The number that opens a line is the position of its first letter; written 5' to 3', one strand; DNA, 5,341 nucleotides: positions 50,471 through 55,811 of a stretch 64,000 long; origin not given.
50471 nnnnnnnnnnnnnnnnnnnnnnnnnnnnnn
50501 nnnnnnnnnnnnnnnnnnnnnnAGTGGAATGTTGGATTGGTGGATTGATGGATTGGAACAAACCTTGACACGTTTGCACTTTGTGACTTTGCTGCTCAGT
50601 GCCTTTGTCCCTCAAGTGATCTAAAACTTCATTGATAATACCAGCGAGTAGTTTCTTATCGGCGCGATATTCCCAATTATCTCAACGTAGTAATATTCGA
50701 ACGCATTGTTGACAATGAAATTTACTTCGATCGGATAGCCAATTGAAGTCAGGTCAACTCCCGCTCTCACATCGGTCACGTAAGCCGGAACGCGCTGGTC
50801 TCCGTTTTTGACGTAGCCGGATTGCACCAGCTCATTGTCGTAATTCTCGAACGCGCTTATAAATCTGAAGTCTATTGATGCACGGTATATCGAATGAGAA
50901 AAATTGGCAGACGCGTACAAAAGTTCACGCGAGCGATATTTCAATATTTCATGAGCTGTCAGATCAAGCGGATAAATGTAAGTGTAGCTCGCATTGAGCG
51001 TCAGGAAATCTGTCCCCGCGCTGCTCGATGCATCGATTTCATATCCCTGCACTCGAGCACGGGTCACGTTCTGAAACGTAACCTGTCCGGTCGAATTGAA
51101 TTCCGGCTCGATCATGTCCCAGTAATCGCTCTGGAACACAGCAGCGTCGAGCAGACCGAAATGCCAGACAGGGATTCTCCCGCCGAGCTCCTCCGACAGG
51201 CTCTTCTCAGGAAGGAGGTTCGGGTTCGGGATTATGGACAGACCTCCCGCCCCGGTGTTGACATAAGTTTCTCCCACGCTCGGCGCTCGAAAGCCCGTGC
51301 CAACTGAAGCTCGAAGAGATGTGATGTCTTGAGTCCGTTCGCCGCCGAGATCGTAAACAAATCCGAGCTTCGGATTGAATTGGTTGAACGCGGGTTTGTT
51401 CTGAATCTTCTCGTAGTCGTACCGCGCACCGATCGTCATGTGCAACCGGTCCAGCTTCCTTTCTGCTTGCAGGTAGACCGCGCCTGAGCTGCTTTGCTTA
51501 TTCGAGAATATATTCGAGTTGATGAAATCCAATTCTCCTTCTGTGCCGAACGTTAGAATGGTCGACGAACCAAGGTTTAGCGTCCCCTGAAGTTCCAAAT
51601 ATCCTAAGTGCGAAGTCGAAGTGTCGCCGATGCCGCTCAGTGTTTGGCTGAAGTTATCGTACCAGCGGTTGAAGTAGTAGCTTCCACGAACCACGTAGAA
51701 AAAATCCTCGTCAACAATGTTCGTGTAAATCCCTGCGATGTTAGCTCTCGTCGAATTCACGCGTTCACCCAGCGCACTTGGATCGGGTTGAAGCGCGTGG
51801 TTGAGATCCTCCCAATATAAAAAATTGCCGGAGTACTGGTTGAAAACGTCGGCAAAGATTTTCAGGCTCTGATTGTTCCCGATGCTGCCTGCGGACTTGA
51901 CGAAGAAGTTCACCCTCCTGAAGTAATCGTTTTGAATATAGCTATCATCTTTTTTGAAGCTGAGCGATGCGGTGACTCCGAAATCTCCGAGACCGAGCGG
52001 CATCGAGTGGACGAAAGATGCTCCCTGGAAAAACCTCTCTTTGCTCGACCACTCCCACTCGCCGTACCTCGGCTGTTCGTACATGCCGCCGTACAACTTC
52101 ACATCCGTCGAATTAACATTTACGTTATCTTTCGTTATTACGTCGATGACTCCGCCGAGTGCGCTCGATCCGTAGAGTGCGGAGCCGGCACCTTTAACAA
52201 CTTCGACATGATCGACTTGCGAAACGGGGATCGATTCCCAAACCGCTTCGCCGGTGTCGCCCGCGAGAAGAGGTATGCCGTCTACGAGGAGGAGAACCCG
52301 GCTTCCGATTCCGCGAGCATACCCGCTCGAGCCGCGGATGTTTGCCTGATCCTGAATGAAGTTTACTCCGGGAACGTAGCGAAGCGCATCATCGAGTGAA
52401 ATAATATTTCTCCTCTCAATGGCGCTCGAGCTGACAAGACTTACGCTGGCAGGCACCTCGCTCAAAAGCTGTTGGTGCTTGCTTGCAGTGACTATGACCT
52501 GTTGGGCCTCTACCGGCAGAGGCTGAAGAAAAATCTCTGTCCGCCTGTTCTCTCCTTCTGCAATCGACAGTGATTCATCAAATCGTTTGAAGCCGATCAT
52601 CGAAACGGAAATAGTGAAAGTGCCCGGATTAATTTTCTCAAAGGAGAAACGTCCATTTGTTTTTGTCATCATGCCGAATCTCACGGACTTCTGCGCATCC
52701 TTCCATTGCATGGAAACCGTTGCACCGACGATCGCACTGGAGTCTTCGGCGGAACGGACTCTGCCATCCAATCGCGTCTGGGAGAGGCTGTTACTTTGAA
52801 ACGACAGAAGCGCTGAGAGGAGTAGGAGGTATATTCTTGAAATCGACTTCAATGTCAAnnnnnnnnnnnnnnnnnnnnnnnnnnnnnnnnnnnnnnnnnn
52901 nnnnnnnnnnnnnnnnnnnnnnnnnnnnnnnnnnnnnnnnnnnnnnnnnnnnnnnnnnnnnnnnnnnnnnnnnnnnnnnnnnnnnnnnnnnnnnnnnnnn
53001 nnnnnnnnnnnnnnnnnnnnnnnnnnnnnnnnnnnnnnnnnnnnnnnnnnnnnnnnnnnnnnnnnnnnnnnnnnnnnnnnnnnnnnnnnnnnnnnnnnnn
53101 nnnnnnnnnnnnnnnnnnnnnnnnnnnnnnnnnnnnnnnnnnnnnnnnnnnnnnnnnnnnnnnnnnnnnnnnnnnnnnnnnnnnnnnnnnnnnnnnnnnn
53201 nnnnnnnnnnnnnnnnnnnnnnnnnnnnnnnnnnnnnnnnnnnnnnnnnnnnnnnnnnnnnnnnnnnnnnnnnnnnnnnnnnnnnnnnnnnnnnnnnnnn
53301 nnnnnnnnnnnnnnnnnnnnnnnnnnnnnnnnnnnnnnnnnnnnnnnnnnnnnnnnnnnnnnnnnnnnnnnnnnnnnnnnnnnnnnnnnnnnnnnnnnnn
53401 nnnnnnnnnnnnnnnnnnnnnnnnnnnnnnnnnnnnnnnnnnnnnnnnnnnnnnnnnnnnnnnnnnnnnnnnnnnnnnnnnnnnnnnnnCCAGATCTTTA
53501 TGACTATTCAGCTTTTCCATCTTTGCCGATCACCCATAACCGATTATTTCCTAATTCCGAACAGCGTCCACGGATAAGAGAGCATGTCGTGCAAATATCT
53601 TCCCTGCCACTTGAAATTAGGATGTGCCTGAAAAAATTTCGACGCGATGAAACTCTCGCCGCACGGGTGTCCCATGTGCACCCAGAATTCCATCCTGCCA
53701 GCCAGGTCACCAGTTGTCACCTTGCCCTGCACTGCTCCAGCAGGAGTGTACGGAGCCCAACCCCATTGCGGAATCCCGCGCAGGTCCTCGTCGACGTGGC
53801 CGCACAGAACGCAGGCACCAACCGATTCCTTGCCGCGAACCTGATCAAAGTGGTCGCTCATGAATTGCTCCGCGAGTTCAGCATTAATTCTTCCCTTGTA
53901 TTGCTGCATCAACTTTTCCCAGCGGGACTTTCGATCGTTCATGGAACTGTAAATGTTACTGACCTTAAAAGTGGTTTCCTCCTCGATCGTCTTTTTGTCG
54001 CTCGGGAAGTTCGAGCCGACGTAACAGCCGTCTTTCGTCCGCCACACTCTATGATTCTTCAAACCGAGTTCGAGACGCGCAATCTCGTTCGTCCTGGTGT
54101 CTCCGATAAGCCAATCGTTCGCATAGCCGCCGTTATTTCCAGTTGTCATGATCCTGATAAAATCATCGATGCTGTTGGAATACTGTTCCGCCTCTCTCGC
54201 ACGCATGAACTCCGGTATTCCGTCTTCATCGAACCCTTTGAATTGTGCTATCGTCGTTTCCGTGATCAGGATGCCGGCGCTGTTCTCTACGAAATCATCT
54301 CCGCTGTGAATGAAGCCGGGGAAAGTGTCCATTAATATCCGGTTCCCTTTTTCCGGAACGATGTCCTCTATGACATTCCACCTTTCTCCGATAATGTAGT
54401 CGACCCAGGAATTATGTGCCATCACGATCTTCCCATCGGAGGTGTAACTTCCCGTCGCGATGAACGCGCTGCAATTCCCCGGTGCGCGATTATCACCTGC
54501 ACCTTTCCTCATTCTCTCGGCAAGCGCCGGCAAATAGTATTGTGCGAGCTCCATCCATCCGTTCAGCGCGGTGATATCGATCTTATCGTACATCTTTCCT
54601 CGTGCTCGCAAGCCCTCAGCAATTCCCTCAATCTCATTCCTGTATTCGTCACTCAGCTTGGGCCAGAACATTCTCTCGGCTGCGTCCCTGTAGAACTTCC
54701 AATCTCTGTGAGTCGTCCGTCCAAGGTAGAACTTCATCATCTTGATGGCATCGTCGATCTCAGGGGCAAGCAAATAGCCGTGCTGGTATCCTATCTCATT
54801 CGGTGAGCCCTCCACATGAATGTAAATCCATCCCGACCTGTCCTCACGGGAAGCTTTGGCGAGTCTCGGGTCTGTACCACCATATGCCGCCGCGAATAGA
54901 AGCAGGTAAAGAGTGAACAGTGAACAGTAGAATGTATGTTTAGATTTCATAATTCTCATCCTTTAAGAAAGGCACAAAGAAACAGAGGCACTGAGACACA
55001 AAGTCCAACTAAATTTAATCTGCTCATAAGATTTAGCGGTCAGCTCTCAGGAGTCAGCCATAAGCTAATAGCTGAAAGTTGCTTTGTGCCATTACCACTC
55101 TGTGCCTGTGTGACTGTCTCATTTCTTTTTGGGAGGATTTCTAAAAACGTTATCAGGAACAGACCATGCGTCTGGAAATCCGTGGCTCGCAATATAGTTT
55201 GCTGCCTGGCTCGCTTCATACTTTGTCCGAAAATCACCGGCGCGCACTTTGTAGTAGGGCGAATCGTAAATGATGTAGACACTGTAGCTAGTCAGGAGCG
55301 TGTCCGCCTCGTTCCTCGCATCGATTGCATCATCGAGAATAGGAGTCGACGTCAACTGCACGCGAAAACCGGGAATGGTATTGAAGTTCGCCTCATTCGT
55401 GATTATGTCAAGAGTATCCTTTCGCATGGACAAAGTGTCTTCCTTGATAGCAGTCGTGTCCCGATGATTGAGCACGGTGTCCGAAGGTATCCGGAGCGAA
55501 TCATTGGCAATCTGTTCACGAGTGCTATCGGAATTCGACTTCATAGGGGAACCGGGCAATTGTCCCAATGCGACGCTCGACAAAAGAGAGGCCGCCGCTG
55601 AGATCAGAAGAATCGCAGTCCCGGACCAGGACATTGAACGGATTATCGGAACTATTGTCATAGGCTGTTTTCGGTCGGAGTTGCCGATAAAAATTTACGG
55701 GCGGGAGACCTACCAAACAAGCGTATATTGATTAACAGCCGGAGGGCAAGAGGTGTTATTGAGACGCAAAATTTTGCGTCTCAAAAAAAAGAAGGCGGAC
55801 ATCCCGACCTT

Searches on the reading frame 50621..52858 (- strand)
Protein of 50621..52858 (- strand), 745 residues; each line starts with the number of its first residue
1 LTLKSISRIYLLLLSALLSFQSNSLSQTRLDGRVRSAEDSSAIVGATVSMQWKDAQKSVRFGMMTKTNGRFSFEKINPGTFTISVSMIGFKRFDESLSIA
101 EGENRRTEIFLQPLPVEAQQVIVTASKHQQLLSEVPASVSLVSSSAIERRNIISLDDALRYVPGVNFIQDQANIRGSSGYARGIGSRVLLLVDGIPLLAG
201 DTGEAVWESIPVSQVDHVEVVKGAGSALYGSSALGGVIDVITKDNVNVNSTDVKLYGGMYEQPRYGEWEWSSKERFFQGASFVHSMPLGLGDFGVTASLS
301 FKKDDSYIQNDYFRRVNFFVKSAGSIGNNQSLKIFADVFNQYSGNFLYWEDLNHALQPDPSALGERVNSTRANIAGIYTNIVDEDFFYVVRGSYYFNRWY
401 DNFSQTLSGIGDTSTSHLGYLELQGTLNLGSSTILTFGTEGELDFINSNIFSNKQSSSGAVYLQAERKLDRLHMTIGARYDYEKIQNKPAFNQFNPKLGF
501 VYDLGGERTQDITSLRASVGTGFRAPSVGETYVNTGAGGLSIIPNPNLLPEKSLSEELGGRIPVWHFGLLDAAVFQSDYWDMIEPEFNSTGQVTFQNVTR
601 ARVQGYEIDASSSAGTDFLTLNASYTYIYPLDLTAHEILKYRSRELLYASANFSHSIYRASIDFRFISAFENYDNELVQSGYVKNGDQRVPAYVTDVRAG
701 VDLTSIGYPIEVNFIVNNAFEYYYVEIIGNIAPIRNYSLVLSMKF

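Call 76: search_protein_families(library=pfam, proteins=[window:50621-52858:-], max_evalue=0.0001)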
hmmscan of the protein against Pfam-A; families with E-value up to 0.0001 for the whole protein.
window:50621-52858:- (745 aa): 4 families
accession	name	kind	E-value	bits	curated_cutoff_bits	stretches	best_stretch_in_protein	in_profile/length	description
PF00593.30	TonB_dep_Rec_b-barrel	-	2.6e-35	123.6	27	1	344-718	59-435/436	TonB dependent receptor-like, beta-barrel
PF07715.20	Plug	-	1.8e-25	90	23.9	1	133-237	3-107/107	TonB-dependent Receptor Plug Domain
PF13620.12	CarboxypepD_reg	-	2.7e-12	47.3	32.3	1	30-111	2-81/82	Carboxypeptidase regulatory-like domain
PF13715.12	CarbopepD_reg_2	-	1.5e-11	44.6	32.2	1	31-123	2-88/88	CarboxypepD_reg-like domain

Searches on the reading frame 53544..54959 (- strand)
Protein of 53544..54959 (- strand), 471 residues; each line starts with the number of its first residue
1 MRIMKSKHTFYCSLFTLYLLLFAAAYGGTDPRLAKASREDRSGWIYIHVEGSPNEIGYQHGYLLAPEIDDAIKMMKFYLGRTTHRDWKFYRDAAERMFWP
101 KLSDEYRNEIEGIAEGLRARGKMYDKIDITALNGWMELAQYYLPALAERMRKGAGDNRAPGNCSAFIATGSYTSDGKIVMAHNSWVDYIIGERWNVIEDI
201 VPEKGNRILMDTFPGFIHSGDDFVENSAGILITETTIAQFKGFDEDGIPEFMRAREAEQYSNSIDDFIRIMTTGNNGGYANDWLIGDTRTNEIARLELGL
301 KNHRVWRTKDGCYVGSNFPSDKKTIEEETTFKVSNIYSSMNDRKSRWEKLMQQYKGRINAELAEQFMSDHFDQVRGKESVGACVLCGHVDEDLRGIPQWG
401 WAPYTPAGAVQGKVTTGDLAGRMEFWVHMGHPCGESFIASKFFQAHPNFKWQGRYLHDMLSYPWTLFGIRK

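Call 76: search_protein_families(library=pfam, proteins=[window:53544-54959:-], max_evalue=0.0001)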
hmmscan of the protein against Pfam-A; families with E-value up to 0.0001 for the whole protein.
window:53544-54959:- (471 aa): 1 family
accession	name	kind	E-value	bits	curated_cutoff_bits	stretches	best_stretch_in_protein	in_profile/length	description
PF04916.18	Phospholip_B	-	1.4e-13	50.9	27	1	96-289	90-300/487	Phospholipase B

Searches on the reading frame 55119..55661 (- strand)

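Call 76: search_protein_families(library=pfam, proteins=[window:55119-55661:-], max_evalue=0.0001)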
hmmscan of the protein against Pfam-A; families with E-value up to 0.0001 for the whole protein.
window:55119-55661:- (180 aa): 1 family
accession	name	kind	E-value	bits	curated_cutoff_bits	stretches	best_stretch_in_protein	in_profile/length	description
PF05036.18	SPOR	-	4.5e-05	24.1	21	1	99-167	5-74/76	SPOR domain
